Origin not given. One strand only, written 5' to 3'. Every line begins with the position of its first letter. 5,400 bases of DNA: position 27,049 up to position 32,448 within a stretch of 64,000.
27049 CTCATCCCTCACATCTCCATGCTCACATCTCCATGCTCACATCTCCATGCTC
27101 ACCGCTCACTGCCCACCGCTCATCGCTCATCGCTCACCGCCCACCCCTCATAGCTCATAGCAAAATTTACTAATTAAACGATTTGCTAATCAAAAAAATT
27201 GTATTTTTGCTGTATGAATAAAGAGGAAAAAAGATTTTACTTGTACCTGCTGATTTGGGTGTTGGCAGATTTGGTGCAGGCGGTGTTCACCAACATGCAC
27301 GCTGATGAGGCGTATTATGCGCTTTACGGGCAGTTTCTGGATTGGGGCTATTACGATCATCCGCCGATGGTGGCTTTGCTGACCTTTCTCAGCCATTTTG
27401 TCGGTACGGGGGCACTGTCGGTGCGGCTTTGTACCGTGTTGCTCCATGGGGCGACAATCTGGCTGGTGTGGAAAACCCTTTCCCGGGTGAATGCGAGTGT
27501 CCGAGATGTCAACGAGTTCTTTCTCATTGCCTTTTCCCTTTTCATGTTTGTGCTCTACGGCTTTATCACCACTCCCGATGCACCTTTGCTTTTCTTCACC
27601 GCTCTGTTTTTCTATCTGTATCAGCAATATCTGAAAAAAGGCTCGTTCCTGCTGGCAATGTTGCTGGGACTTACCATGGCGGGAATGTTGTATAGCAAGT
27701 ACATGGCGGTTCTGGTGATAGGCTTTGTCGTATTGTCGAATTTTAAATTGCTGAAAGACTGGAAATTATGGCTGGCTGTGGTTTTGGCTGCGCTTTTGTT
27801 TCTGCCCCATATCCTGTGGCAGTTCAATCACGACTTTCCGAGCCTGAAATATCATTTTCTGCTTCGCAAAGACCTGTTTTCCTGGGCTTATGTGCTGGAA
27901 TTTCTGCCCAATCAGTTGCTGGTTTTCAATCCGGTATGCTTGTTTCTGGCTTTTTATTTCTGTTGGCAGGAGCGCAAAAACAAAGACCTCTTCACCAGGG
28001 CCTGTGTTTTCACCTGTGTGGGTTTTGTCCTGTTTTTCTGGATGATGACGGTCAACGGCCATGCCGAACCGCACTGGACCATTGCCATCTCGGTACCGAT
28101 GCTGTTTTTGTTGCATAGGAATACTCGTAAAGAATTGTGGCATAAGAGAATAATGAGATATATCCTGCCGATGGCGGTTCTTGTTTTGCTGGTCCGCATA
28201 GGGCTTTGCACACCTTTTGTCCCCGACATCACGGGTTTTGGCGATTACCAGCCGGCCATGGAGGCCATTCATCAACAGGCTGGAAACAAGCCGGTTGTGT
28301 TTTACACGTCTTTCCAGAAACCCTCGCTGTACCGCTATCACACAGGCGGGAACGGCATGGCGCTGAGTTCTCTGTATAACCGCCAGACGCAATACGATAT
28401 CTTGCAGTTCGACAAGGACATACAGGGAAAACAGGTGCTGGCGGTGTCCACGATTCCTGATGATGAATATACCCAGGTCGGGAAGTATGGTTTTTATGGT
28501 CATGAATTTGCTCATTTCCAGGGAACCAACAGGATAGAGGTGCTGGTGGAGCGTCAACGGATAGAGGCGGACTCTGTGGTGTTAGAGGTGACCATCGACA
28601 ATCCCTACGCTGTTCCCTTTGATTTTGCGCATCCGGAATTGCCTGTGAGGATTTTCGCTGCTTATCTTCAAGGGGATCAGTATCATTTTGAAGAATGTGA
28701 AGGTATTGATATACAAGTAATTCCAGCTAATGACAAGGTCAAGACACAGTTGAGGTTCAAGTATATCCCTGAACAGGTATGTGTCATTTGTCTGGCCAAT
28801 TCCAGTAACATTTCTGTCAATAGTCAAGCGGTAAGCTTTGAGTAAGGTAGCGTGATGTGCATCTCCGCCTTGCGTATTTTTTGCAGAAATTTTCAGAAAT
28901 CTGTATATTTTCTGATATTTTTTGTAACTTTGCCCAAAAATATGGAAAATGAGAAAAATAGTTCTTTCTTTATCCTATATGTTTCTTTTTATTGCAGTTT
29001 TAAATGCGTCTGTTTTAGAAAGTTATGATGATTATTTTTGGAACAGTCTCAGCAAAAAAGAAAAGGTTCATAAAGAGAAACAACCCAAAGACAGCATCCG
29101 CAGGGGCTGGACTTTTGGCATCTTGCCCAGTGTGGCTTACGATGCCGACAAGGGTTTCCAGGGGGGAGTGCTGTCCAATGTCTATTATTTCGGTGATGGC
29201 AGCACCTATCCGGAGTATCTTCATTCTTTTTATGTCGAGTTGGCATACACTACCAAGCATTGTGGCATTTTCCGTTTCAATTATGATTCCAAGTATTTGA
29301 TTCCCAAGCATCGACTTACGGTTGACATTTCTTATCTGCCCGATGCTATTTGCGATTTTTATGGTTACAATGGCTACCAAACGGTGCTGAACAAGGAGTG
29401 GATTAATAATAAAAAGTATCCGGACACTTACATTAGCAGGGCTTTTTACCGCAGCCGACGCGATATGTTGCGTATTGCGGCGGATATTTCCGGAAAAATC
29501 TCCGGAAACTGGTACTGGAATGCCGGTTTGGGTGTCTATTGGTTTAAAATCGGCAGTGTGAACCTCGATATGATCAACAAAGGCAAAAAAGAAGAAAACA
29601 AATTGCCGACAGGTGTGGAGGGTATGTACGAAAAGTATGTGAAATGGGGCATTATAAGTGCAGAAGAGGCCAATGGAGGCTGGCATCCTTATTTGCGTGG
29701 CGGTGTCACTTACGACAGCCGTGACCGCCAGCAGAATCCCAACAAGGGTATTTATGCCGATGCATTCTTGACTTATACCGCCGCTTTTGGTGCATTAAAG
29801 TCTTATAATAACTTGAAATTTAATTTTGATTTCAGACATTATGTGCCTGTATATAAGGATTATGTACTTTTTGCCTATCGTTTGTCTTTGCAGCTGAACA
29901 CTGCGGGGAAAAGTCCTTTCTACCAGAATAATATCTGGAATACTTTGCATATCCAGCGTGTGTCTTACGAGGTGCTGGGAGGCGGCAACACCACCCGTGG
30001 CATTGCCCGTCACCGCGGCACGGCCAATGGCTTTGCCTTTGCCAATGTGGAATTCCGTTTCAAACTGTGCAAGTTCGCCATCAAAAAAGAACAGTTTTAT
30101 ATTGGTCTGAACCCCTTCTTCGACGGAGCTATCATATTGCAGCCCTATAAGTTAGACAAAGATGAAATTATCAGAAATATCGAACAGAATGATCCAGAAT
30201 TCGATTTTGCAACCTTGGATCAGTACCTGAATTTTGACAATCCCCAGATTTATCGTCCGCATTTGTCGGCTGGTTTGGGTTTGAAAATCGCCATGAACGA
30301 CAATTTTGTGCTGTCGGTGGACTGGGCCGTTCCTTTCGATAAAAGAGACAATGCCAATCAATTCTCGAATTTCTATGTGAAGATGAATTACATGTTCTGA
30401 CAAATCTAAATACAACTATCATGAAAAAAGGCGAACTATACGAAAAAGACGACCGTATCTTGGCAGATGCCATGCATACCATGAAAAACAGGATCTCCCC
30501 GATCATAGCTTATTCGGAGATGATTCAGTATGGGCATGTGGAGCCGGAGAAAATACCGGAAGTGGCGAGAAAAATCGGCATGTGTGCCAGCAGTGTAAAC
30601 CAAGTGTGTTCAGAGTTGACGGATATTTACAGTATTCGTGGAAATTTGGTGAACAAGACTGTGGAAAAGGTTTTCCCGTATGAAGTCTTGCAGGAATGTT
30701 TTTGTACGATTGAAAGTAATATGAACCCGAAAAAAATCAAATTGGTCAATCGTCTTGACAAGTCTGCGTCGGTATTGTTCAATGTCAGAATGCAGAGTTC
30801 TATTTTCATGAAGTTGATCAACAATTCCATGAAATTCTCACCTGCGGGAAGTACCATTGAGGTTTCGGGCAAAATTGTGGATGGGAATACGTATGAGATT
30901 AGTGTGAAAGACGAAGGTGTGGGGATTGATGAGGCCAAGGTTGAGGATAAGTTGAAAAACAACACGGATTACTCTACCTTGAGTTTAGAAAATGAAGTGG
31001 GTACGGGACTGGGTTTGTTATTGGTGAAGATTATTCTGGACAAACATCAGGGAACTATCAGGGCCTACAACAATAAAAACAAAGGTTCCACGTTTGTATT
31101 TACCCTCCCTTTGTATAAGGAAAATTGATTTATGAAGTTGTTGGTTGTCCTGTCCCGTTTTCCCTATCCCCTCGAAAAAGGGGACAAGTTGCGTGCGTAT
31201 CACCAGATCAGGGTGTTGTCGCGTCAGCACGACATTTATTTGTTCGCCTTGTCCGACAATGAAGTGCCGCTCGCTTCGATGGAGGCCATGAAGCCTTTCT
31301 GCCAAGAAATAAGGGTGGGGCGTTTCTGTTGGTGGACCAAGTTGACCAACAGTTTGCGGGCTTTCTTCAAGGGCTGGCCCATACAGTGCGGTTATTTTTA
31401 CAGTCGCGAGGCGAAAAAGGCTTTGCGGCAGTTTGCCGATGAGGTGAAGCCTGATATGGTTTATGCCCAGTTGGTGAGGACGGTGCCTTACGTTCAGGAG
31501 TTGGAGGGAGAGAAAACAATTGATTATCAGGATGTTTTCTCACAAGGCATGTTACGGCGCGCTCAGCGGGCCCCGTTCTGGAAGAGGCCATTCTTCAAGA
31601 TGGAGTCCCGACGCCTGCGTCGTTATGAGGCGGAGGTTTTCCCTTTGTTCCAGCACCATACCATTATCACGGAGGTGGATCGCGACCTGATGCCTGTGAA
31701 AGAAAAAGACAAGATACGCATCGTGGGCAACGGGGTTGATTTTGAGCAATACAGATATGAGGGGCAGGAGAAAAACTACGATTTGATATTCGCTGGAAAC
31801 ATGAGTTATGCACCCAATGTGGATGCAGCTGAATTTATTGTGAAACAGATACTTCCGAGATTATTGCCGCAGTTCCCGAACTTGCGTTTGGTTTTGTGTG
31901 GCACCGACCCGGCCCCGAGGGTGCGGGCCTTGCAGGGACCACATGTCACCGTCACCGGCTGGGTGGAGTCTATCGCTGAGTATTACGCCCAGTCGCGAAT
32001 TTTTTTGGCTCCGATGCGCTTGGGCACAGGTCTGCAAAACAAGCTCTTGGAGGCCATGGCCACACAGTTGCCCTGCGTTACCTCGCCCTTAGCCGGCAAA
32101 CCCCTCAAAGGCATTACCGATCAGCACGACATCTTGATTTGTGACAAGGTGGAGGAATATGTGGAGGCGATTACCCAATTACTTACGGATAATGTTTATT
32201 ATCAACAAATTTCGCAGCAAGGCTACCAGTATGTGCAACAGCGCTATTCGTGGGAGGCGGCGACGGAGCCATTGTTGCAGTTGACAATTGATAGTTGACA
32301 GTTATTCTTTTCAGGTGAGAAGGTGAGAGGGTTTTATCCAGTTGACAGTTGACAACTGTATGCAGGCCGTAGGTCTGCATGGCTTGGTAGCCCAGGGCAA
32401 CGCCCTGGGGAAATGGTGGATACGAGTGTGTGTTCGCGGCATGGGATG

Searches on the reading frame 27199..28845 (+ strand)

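Call 27: search_protein_families(library=pfam, proteins=[window:27199-28845:+], max_evalue=0.001)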
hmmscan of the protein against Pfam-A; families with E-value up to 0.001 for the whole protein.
window:27199-28845:+ (548 aa): 1 family
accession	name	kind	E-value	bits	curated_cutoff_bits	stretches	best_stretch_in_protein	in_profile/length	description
PF13231.12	PMT_2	-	3.8e-15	56.9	26.1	1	53-207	1-160/160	Dolichyl-phosphate-mannose-protein mannosyltransferase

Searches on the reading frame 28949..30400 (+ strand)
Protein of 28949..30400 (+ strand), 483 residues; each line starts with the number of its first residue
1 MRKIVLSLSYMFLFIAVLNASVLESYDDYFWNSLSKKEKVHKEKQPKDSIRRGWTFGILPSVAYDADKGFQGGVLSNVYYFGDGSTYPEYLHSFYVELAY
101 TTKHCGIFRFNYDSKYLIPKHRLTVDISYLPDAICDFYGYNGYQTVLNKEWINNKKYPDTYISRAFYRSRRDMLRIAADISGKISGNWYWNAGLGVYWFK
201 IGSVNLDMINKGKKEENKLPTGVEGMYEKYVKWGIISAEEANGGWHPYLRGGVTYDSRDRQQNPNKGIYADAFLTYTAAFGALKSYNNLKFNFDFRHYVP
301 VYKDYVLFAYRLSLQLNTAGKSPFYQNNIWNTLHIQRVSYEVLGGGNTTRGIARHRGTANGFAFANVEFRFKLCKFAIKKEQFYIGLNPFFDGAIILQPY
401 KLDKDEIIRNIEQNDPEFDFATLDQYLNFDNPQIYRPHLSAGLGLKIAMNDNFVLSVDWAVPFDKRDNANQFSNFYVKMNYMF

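Call 28: search_protein_families(library=pfam, proteins=[window:28949-30400:+], max_evalue=0.001)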
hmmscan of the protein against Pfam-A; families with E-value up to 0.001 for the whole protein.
window:28949-30400:+ (483 aa): 1 family
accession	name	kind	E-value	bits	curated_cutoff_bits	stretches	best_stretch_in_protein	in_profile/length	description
PF01103.29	Omp85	-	4.3e-15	56.5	24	1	178-481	66-323/325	Omp85 superfamily domain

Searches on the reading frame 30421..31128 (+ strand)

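Call 28: search_protein_families(library=pfam, proteins=[window:30421-31128:+], max_evalue=0.001)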
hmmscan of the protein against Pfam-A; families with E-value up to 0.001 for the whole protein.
window:30421-31128:+ (235 aa): 2 families
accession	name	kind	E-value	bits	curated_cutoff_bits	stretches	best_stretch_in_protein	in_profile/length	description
PF02518.31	HATPase_c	-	1.8e-18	67.5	26.4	1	128-232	9-110/111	Histidine kinase-, DNA gyrase B-, and HSP90-like ATPase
PF13581.12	HATPase_c_2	-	0.00078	19.9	27.4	0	145-215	55-113/127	Histidine kinase-like ATPase domain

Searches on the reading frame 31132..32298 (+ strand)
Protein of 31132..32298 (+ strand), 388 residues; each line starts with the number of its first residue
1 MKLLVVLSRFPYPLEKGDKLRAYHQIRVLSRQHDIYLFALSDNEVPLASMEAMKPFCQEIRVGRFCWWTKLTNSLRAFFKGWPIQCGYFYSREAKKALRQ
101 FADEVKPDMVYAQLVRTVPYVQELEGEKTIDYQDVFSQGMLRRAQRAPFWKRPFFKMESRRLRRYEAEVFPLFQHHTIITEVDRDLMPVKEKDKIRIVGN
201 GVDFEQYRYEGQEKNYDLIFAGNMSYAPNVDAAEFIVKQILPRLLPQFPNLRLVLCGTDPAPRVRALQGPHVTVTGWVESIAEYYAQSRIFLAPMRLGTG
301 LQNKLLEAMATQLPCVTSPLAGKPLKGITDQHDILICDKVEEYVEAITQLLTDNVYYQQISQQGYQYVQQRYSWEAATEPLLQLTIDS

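Call 28: search_protein_families(library=pfam, proteins=[window:31132-32298:+], max_evalue=0.001)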
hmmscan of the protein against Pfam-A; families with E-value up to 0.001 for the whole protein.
window:31132-32298:+ (388 aa): 3 families
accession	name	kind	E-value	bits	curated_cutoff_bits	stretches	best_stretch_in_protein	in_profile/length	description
PF13692.12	Glyco_trans_1_4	-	5.9e-29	101.6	27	1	217-353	3-142/142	Glycosyl transferases group 1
PF00534.26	Glycos_transf_1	-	1.2e-14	54.6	26.4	1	213-366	13-171/172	Glycosyl transferases group 1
PF13524.12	Glyco_trans_1_2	-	1.1e-09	38.8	25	1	249-382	13-143/144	Glycosyl transferase-like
